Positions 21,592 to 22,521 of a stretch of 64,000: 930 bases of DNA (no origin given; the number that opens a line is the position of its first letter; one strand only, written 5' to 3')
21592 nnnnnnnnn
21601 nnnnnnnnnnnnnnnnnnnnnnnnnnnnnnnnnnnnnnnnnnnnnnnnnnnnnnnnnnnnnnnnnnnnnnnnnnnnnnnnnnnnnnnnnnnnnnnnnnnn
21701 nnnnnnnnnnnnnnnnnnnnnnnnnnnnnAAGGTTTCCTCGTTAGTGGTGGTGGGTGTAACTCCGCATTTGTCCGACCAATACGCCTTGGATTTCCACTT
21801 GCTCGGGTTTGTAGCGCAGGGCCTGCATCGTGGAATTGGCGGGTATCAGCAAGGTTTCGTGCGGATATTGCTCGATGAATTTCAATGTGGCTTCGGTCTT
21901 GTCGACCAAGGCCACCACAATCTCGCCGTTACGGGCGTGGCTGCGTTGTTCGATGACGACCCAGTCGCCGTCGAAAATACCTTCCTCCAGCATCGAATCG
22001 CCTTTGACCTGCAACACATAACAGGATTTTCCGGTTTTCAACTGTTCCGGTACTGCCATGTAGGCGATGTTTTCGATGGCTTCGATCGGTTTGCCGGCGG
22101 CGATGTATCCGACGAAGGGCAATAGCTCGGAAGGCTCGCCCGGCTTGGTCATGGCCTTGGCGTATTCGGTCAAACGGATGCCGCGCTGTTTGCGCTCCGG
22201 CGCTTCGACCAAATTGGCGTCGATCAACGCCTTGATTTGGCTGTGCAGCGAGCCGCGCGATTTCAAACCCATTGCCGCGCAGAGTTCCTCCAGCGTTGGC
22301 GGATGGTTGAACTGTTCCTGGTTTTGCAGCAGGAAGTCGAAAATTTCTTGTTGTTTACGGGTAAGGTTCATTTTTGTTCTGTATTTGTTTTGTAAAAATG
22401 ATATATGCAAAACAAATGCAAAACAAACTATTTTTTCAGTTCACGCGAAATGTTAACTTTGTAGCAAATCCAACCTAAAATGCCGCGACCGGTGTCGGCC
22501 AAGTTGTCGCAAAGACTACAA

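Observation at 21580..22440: lexA followed by an SD-equipped 49-aa hydrophobic peptide; non-canonical repeat in the lexA promoter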

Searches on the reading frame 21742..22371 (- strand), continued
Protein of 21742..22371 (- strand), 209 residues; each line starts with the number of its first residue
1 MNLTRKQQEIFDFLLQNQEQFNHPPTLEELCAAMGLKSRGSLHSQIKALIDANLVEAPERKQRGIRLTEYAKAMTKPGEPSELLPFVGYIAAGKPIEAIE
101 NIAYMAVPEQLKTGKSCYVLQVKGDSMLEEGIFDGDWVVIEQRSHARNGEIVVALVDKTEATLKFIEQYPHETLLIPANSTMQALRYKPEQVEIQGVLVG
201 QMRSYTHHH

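Call 67: find_encoding_contigs(protein=P0355, flank=3000, max_places=2)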
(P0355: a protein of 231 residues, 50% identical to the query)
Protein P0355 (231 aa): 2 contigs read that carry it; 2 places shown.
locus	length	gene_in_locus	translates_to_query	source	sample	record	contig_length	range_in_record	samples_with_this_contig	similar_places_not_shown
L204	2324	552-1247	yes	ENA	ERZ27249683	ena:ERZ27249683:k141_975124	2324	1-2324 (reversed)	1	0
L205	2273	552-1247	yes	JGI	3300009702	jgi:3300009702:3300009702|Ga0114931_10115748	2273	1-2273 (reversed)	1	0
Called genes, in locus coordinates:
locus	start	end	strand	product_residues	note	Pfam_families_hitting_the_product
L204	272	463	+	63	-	-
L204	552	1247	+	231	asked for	PF01726:LexA_DNA_bind, PF12802:MarR_2 (weak), PF12840:HTH_20 (weak), PF00717:Peptidase_S24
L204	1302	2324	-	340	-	?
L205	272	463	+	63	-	-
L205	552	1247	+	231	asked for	PF01726:LexA_DNA_bind, PF12802:MarR_2 (weak), PF12840:HTH_20 (weak), PF00717:Peptidase_S24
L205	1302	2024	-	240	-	PF02321:OEP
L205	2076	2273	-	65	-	?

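Call 68: find_encoding_contigs(protein=P0357, flank=3000, max_places=2)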
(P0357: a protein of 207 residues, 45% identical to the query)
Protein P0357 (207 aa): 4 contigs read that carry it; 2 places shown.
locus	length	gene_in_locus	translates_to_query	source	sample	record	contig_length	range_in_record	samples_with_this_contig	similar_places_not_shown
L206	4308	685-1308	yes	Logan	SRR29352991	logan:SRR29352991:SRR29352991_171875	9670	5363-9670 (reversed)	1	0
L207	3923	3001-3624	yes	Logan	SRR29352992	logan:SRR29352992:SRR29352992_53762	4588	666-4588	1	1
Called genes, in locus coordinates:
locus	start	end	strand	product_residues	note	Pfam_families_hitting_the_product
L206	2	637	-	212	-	?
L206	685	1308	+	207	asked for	PF00717:Peptidase_S24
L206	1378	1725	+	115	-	PF01042:Ribonuc_L-PSP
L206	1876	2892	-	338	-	PF08545:ACP_syn_III (weak), PF08541:ACP_syn_III_C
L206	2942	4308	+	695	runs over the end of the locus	-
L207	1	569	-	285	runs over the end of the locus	PF13482:RNase_H_2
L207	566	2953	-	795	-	PF00270:DEAD, PF00271:Helicase_C, PF22982:WHD_HRQ1, PF09369:MZB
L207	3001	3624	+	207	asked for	PF00717:Peptidase_S24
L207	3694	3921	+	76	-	?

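Call 72: find_encoding_contigs(protein=P0499, flank=2500, max_places=2)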
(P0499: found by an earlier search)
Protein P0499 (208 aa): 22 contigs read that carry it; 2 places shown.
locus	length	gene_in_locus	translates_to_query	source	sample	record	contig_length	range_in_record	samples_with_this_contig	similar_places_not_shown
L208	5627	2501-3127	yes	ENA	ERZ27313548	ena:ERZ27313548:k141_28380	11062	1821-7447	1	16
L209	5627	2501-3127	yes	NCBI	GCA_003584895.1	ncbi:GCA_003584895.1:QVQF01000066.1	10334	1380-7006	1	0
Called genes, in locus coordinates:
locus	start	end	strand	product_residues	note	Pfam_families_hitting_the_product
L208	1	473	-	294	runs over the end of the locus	PF01513:NAD_kinase, PF20143:NAD_kinase_C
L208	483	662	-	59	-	-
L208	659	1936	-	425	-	PF00817:IMS, PF11799:IMS_C, PF13438:DUF4113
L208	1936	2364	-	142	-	PF00717:Peptidase_S24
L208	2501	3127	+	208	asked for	PF01726:LexA_DNA_bind, PF00717:Peptidase_S24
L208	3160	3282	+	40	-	-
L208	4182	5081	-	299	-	-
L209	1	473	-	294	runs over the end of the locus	PF01513:NAD_kinase, PF20143:NAD_kinase_C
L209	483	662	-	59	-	-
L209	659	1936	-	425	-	PF00817:IMS, PF11799:IMS_C, PF13438:DUF4113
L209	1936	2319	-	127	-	PF00717:Peptidase_S24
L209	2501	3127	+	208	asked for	PF01726:LexA_DNA_bind, PF00717:Peptidase_S24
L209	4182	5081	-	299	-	-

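Call 73: find_encoding_contigs(protein=P0354, flank=2500, max_places=2)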
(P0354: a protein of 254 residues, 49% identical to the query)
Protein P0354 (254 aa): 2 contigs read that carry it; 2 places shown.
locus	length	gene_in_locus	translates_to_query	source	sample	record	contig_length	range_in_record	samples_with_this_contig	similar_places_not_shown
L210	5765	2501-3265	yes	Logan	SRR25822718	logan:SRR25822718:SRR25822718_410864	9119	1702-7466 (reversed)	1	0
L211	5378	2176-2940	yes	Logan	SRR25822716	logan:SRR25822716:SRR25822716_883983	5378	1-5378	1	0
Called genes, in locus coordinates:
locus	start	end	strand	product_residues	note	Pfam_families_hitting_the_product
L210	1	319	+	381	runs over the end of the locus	PF01053:Cys_Met_Meta_PP, PF00155:Aminotran_1_2 (weak)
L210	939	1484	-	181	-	PF00583:Acetyltransf_1, PF13673:Acetyltransf_10 (weak), PF13508:Acetyltransf_7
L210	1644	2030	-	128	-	PF14534:DUF4440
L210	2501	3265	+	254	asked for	PF01726:LexA_DNA_bind, PF00717:Peptidase_S24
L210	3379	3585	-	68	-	PF00313:CSD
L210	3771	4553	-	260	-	PF01048:PNP_UDP_1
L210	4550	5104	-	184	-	PF00156:Pribosyltran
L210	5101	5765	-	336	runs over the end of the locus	PF00933:Glyco_hydro_3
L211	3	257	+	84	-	?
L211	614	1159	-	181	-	PF00583:Acetyltransf_1, PF13673:Acetyltransf_10 (weak), PF13508:Acetyltransf_7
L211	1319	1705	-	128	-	PF14534:DUF4440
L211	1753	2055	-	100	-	-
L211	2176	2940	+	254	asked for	PF01726:LexA_DNA_bind, PF00717:Peptidase_S24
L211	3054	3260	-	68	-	PF00313:CSD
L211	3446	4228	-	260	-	PF01048:PNP_UDP_1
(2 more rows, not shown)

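Call 74: find_encoding_contigs(protein=P0363, flank=2500, max_places=2)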
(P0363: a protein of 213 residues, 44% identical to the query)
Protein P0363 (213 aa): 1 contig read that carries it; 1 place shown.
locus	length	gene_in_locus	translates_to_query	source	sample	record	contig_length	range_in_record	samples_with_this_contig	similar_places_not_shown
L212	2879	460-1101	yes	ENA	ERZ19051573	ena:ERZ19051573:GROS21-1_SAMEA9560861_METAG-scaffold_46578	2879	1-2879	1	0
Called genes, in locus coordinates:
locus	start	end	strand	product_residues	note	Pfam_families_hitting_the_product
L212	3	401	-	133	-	?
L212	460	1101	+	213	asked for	PF01726:LexA_DNA_bind, PF00717:Peptidase_S24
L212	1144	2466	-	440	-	-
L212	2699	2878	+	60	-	?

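Call 76: list_cluster_members(proteins=[L202:259-1554:+, L202:3633-4982:-, L205:1305-2024:-, L207:569-2953:-, L206:1879-2892:-, L212:1147-2466:-, L210:3774-4553:-, L210:4553-5104:-, L208:662-1936:-, L202:5026-5676:-])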
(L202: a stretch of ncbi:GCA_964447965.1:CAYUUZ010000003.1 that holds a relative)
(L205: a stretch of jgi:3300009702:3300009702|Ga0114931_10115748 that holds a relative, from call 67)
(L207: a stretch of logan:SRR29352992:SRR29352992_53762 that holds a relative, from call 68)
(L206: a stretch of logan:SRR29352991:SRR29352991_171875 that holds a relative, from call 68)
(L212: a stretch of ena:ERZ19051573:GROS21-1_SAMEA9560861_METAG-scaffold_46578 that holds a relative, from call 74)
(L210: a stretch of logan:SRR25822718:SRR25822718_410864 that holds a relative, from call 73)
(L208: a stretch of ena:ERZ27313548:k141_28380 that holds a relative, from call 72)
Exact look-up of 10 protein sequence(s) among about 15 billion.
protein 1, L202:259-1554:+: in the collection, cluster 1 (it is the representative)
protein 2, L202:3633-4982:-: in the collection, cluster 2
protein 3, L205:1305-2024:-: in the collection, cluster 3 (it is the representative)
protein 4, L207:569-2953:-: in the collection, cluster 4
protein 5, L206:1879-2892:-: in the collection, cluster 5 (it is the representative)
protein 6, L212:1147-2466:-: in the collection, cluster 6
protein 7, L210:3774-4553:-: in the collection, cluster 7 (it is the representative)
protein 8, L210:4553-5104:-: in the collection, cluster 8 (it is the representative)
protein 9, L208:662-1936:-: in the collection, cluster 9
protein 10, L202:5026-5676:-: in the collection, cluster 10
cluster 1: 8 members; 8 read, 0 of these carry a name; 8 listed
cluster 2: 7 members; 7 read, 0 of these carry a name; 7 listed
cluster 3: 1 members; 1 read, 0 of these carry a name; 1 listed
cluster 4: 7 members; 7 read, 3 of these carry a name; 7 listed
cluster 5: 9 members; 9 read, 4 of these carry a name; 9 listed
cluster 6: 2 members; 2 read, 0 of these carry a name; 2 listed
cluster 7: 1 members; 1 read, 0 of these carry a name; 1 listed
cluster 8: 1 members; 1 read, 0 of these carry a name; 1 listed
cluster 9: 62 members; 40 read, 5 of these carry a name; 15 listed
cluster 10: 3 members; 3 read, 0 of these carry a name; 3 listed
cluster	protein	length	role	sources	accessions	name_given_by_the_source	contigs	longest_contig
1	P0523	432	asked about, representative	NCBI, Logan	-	-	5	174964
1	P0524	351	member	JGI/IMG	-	-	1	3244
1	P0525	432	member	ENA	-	-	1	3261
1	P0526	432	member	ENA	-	-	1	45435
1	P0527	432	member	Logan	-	-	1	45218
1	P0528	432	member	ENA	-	-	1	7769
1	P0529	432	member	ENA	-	-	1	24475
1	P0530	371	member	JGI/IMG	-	-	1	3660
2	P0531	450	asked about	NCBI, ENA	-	-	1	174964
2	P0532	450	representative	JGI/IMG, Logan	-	-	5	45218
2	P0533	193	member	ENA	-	-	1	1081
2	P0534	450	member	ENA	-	-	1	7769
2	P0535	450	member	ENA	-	-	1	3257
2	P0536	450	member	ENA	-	-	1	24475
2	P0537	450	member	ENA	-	-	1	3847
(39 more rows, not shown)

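Call 77: find_encoding_contigs(protein=P0385, flank=2500, max_places=2)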
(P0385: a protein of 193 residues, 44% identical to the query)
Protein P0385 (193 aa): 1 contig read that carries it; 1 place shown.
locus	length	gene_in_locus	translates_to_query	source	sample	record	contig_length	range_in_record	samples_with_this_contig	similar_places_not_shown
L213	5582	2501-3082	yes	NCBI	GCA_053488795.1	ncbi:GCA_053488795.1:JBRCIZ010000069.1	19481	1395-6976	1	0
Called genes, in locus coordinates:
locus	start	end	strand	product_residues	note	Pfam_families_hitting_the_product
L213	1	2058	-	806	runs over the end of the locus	PF00270:DEAD, PF04851:ResIII (weak), PF00271:Helicase_C, PF22982:WHD_HRQ1, PF09369:MZB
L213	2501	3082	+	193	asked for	PF01726:LexA_DNA_bind (weak), PF00717:Peptidase_S24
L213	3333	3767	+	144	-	-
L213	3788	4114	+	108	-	-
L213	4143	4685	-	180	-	PF01625:PMSR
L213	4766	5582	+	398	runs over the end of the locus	PF02771:Acyl-CoA_dh_N, PF02770:Acyl-CoA_dh_M, PF00441:Acyl-CoA_dh_1, PF08028:Acyl-CoA_dh_2 (weak)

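Call 78: find_encoding_contigs(protein=P0480, flank=2500, max_places=2)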
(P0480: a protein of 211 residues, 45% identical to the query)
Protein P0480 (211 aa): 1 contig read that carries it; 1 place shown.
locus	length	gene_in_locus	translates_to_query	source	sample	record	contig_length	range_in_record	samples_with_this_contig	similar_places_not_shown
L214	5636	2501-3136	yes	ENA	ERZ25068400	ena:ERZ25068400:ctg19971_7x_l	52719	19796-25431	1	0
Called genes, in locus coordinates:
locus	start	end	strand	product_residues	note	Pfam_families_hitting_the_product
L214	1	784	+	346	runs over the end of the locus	PF05598:DUF772, PF01609:DDE_Tnp_1, PF13751:DDE_Tnp_1_6 (weak)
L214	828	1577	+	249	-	PF13538:UvrD_C_2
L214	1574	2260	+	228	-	PF10053:DUF2290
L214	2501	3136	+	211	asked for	PF01726:LexA_DNA_bind, PF00717:Peptidase_S24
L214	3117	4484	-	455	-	PF02321:OEP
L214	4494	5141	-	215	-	PF01135:PCMT, PF13489:Methyltransf_23 (weak), PF13649:Methyltransf_25, PF08241:Methyltransf_11 (weak)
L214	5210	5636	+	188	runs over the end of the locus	PF04336:ACP_PD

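Call 79: find_encoding_contigs(protein=P0378, flank=2500, max_places=2)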
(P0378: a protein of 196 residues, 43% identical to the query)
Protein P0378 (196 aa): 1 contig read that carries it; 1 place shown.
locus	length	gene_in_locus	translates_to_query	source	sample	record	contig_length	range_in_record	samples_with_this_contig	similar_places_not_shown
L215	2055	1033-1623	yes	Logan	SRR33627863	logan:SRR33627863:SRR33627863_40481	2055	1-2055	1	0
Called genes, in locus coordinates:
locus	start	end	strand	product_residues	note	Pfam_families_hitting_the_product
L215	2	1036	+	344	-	?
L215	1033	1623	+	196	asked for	PF01726:LexA_DNA_bind, PF00717:Peptidase_S24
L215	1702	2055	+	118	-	?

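Call 89: find_encoding_contigs(protein=P0356, flank=2500, max_places=1)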
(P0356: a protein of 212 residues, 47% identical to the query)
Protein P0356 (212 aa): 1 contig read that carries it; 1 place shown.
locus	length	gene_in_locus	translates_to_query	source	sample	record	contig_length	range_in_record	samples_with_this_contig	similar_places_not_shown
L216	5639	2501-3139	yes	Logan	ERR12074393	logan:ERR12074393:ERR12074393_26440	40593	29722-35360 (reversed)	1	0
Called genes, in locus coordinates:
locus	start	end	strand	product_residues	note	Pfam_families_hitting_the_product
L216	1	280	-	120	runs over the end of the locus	PF04304:DUF454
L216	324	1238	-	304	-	PF01545:Cation_efflux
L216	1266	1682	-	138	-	PF00472:RF-1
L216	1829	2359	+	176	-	PF00578:AhpC-TSA, PF08534:Redoxin, PF00085:Thioredoxin (faint), PF13098:Thioredoxin_2, PF13905:Thioredoxin_8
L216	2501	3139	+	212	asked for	PF01726:LexA_DNA_bind, PF00717:Peptidase_S24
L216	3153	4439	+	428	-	PF00817:IMS, PF11799:IMS_C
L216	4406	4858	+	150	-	-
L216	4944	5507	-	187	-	PF20232:T6SS_FHA_C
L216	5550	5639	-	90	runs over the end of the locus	PF12112:DUF3579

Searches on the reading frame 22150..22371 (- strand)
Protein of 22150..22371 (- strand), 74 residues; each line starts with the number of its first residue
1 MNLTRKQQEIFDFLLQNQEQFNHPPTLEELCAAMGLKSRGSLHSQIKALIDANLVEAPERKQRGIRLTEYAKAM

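Call 51: search_solved_structures(query=window:22150-22371:-, max_evalue=1, show_alignments=5)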
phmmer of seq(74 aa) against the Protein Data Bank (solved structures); distinct sequences matched with E-value up to 1: 10.
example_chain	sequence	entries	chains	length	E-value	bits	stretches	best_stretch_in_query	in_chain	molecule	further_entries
1lea_A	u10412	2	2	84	7.5e-08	35.7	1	3-69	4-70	LEXA REPRESSOR DNA BINDING DOMAIN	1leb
3jso_A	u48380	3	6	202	4.8e-07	33.1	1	3-69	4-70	LexA repressor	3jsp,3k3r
8trg_I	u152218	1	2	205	4.9e-07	33.1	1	3-69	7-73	LexA repressor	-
1jhf_A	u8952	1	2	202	5e-07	33.1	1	3-69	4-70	LEXA REPRESSOR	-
7b5g_A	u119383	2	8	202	5e-07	33.1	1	3-69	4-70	LexA repressor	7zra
1jhh_A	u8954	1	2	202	5e-07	33.1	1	3-69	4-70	LEXA REPRESSOR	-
7ocj_A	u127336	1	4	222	5.9e-07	32.8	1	3-69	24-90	LexA repressor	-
8s7g_A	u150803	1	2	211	3.3e-05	27.3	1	2-69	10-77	LexA repressor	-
3k2z_A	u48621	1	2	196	0.044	17.5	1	1-69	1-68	LexA repressor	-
1jjr_A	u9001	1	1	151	0.55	14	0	25-49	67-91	THYROID AUTOANTIGEN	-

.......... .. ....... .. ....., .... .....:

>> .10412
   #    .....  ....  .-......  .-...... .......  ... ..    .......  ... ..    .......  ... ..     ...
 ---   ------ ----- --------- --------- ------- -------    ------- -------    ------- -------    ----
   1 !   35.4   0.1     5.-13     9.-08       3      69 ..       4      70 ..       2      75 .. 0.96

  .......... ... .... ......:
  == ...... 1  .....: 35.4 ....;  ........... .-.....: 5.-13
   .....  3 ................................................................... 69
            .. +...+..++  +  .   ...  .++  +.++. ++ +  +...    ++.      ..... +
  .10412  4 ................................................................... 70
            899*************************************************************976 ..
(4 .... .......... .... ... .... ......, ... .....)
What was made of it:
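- On Canonical beta/gammaproteobacterial SOS box: The E. coli recognition-helix residues are replaced (call 51).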
